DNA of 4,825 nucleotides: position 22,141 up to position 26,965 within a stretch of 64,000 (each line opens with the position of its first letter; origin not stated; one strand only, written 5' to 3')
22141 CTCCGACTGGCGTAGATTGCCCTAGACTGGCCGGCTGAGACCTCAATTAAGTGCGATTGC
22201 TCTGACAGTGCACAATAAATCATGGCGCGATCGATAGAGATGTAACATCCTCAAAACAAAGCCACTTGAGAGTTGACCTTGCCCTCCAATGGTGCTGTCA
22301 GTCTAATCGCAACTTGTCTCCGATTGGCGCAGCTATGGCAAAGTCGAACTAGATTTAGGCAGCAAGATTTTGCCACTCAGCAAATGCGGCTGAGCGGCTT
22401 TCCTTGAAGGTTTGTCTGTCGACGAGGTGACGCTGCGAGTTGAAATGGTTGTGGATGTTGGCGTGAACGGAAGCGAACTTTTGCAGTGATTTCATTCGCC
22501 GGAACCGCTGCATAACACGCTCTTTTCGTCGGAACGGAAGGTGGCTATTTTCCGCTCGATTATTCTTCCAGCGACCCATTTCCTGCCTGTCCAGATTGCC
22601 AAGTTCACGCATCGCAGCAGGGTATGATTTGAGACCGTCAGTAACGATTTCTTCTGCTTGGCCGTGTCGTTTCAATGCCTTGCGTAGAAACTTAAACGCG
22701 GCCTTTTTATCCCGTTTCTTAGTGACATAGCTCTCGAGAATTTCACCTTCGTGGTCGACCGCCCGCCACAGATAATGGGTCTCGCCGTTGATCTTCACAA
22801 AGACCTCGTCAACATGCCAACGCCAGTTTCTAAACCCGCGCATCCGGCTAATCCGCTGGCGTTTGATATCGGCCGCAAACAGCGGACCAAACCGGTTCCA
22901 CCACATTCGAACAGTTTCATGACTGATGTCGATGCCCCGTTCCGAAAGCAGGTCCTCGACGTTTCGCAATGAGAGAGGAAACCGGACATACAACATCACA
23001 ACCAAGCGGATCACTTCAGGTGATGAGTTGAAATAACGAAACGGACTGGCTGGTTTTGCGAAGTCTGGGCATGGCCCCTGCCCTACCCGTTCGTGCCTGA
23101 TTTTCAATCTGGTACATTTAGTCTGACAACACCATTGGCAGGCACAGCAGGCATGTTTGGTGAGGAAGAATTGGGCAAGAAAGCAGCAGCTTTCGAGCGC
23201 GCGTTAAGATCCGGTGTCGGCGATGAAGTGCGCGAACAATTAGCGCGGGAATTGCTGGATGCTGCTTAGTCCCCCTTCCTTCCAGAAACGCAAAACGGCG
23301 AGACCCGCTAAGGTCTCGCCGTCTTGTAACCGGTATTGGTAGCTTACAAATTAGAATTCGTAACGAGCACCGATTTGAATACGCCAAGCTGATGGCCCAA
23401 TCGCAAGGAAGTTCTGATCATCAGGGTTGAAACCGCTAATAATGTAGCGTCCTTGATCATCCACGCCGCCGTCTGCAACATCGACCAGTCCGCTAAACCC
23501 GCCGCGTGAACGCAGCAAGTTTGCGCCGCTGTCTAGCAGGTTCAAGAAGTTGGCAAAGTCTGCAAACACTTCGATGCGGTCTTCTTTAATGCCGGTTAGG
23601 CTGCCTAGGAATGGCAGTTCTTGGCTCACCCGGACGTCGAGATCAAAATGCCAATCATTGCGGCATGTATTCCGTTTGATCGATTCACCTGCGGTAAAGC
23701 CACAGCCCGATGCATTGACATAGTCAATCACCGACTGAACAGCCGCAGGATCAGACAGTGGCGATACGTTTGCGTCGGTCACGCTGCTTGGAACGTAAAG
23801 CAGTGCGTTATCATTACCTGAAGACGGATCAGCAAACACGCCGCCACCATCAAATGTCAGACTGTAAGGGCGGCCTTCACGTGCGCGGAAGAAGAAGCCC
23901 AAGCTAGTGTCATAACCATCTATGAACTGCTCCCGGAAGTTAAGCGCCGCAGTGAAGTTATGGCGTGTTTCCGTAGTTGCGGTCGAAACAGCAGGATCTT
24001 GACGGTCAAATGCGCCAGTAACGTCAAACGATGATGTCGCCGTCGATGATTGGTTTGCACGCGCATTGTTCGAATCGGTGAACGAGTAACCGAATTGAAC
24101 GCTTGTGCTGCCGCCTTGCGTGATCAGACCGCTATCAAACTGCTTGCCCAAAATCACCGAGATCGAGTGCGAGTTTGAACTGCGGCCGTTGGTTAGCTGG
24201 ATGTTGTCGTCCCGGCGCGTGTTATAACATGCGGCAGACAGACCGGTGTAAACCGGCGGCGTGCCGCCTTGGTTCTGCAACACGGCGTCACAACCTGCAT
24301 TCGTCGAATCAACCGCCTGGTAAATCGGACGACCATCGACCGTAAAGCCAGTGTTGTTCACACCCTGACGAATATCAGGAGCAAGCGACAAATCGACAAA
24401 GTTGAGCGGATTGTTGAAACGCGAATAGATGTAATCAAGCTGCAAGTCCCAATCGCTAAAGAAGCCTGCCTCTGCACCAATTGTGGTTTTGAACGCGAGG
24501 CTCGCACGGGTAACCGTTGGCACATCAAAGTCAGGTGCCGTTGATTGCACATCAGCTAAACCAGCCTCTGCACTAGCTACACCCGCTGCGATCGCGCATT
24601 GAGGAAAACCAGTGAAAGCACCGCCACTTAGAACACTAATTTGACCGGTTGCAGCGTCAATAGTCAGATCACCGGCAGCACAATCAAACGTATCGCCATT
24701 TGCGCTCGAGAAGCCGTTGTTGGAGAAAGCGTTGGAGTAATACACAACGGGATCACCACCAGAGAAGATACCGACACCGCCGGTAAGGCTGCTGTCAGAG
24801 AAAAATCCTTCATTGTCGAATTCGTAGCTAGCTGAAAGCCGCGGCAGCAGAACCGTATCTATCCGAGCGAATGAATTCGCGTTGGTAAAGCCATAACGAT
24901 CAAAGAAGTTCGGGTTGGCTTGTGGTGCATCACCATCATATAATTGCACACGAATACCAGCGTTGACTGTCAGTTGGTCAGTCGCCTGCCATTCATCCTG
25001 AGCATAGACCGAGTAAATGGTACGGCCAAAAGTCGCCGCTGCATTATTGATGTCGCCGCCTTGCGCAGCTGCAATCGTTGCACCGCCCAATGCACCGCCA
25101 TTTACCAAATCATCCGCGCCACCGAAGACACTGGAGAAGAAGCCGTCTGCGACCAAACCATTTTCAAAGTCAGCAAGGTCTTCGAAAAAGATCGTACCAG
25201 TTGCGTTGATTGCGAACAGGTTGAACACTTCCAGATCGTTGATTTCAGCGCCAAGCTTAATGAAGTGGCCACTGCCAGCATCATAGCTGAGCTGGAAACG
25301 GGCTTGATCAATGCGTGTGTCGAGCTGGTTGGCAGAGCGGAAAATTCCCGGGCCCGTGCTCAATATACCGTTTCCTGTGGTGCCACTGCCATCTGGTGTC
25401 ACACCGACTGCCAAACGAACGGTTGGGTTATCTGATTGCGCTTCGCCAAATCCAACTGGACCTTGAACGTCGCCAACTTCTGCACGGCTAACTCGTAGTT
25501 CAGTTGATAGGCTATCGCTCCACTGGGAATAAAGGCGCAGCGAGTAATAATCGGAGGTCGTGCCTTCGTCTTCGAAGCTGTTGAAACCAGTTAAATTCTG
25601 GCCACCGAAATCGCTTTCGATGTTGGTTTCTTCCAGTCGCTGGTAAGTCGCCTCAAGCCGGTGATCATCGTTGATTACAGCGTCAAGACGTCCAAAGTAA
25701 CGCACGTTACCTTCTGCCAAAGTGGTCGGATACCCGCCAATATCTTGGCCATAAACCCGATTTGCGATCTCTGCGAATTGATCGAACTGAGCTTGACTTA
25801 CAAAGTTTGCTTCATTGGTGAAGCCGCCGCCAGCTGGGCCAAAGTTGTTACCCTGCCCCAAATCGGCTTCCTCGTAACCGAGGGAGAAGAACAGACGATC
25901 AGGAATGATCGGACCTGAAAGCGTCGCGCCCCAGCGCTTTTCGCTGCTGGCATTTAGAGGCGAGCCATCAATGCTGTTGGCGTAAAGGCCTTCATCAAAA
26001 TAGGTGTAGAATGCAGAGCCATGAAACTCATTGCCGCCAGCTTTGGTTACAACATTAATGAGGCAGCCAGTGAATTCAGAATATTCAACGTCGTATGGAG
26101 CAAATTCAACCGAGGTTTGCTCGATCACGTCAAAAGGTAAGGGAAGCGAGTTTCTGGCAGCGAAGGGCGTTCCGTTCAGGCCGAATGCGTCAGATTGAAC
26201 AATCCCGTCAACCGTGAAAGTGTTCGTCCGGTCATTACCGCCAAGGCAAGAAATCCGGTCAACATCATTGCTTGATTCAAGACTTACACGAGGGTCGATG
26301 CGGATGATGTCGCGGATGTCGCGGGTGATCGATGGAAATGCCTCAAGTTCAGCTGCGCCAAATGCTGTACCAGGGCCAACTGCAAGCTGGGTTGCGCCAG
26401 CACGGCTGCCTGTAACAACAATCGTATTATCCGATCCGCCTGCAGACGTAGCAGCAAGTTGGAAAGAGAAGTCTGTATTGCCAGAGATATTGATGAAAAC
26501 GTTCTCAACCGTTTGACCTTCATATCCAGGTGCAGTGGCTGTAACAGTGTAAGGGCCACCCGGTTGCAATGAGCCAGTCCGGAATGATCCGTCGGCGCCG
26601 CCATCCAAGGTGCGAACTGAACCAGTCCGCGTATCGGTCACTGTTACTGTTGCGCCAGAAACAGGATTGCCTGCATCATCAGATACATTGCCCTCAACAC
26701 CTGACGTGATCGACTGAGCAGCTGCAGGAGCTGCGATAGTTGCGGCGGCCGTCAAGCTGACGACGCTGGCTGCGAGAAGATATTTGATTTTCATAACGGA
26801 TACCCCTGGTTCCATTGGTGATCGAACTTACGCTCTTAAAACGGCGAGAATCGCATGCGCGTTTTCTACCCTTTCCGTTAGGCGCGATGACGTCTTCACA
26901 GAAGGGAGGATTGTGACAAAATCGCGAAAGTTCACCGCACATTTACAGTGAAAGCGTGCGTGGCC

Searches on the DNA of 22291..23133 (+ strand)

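Call 37: search_dna_similar(query=window:22291-23133:+, collection=plasmids, mode=distant, max_rows=15)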
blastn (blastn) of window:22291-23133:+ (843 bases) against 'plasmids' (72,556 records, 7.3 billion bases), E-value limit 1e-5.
Records with a match: 74; places in all: 193; records where one place covers at least 80% of the query: 3.
Best place of each record, by identity: 80-90% 27; 60-80% 47.
By first word of the organism name: Streptomyces 52; Rhodococcus 5; Mesorhizobium 3; Sphingomonas 2; Azospirillum 2; Sphingopyxis 1; Sulfitobacter 1; Pseudorhodobacter 1; Ruegeria 1; Octadecabacter 1; and 5 more.
By predicted mobility (MOB-suite, as given by PLSDB): non-mobilizable 42; mobilizable 28; conjugative 4.
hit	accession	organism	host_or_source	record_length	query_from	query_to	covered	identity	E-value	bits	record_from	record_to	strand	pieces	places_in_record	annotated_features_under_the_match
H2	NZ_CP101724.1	Sphingomonas sp. NY01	-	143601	73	798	86%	71.3%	8e-96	359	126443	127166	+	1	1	IS6 family transposase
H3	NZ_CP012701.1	Sphingopyxis macrogoltabida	whole organism,activated sludge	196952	81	783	83%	69.0%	2e-71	277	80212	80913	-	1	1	IS6 family transposase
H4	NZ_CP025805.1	Sulfitobacter sp. SK012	Marine Sediment,North Sea (sediment)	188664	82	754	80%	68.2%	3e-63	250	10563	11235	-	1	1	IS6 family transposase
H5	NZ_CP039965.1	Pseudorhodobacter turbinis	single bacterial isolate,Turban shell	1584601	82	758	80%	67.4%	1e-54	221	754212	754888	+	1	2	record has no annotation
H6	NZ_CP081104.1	Ruegeria conchae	-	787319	82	743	79%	66.9%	5e-48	199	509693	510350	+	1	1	IS6 family transposase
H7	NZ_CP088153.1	Mesorhizobium mediterraneum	Cicer arietinum L.,cell culture,radical ...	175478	149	759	72%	70.3%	2e-71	278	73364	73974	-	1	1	IS6 family transposase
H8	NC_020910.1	Octadecabacter arcticus 238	150 km offshore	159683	134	758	74%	68.4%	3e-56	227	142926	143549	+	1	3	none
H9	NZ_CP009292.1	Novosphingobium pentaromativorans US6-1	mud sediment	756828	202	759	66%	72.7%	2e-84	320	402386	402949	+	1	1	IS6 family transposase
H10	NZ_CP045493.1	Mesorhizobium sp. NBSH29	pure culture,nutrient broth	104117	312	754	53%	69.9%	5e-41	177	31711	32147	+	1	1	none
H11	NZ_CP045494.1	Mesorhizobium sp. NBSH29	pure culture,nutrient broth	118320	312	754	53%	69.9%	5e-41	177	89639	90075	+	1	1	none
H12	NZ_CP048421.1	Sphingomonas insulae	Cell,soil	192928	585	794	25%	70.7%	5e-16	93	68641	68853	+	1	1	none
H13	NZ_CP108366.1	Streptomyces sp. NBC_01340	-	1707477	407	529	15%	71.5%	8e-7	64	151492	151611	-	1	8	none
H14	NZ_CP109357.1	Streptomyces sp. NBC_01562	-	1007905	407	529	15%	71.5%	8e-7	64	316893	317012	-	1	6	record has no annotation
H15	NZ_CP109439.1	Streptomyces sp. NBC_01483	-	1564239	407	529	15%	71.5%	8e-7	64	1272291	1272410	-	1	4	none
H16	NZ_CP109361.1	Streptomyces sp. NBC_01562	-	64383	407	529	15%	71.5%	8e-7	64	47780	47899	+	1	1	IS6 family transposase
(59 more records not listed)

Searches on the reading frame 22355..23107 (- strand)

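Call 10: search_protein_families(library=pfam, proteins=[window:22355-23107:-])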
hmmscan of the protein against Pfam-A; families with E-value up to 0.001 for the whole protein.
window:22355-23107:- (250 aa): 3 families
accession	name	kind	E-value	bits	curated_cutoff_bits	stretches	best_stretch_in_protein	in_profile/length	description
PF13610.12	DDE_Tnp_IS240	-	1.5e-43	148.7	27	1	94-223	1-137/139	DDE domain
PF00665.32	rve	-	6.9e-07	29.9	32.6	1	94-163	5-79/102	Integrase core domain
PF03050.20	DDE_Tnp_IS66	-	2.8e-05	24.1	23.1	1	35-167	11-143/284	Transposase IS66 family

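Call 76: search_protein_families(library=ncbifam, proteins=[window:22355-23107:-], max_evalue=1e-10)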
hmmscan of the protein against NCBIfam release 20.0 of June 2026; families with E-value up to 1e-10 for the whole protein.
window:22355-23107:- (250 aa): 1 family
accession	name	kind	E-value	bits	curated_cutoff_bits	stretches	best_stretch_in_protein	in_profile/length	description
NF033587.1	transpos_IS6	equivalog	1.4e-56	191.4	125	1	26-222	4-201/202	IS6 family transposase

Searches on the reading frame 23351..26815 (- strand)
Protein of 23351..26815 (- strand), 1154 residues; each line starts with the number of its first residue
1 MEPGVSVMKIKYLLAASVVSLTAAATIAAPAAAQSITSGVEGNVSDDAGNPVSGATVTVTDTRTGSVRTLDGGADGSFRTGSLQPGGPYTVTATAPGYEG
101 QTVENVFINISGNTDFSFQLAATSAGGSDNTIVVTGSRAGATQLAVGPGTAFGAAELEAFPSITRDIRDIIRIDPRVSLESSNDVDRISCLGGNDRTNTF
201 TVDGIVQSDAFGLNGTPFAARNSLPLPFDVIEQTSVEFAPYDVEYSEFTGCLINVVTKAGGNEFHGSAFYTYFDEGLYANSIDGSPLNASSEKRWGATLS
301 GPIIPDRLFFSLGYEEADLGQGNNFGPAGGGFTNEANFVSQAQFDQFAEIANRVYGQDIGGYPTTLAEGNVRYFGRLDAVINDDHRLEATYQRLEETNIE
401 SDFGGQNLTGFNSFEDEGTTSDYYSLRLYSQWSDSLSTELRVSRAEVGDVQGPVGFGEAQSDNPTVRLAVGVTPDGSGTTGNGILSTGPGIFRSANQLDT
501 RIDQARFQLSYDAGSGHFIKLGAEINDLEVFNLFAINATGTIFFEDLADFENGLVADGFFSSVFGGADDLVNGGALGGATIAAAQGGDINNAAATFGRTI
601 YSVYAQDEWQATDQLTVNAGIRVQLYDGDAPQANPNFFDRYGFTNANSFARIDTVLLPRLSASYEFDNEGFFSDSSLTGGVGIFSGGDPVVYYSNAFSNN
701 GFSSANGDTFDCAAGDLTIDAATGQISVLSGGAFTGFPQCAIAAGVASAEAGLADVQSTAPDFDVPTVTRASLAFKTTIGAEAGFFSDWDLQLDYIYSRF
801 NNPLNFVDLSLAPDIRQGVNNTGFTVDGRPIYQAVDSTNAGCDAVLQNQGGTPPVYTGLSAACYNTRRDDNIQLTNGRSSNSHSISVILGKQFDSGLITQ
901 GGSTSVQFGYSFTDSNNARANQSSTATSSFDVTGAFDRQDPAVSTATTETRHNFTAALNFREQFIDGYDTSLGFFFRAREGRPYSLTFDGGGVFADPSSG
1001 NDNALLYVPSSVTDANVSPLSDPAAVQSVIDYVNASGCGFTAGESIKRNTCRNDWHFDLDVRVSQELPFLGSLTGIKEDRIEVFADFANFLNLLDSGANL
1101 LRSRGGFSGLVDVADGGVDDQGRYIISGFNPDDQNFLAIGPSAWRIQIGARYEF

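Call 16: search_protein_families(library=pfam, proteins=[window:23351-26815:-])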
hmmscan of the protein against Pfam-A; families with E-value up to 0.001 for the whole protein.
window:23351-26815:- (1154 aa): 4 families
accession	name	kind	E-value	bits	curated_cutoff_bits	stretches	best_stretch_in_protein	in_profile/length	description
PF25183.1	OMP_b-brl_4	-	5e-27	95.1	30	2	372-1092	156-807/838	Outer membrane beta barrel domain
PF13620.12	CarboxypepD_reg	-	7.4e-17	61.9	32.3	1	40-120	2-81/82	Carboxypeptidase regulatory-like domain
PF00593.30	TonB_dep_Rec_b-barrel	-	1.4e-05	25.6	27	1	465-806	25-303/436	TonB dependent receptor-like, beta-barrel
PF13715.12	CarbopepD_reg_2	-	3.7e-05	24.1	32.2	1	40-121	1-77/88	CarboxypepD_reg-like domain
